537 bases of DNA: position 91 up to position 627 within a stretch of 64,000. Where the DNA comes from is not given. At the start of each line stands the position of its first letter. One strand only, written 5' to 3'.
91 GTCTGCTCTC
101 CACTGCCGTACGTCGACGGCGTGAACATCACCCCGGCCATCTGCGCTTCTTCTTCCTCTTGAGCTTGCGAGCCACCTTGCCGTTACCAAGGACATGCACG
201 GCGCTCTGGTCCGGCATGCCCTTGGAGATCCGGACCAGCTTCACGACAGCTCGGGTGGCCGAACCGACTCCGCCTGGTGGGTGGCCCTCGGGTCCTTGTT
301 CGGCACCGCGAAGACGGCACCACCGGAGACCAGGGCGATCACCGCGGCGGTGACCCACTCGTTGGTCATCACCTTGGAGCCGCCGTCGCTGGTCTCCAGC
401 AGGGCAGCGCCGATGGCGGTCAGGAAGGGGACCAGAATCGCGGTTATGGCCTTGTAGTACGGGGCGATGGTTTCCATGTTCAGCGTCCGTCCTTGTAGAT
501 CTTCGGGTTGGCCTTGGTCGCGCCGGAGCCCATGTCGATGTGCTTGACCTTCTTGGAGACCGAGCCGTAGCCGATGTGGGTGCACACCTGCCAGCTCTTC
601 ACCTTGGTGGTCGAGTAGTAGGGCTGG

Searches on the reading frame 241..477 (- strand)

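Call 63: search_protein_families(library=ncbifam, max_evalue=0.01, proteins=[window:241-477:-])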
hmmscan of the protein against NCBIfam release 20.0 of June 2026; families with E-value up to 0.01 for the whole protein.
window:241-477:- (78 aa): 0 families

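Call 64: search_protein_families(library=pfam, max_evalue=0.1, proteins=[window:241-477:-])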
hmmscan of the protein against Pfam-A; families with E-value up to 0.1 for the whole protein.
window:241-477:- (78 aa): 0 families

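Call 65: search_protein_families(library=phrogs, max_evalue=0.05, proteins=[window:241-477:-])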
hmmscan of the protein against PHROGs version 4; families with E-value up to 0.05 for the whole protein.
window:241-477:- (78 aa): 1 family
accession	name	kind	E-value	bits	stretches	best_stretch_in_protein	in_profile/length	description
phrog_17495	-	moron, auxiliary metabolic gene and host takeover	0.039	15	0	39-67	50-77/82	membrane protein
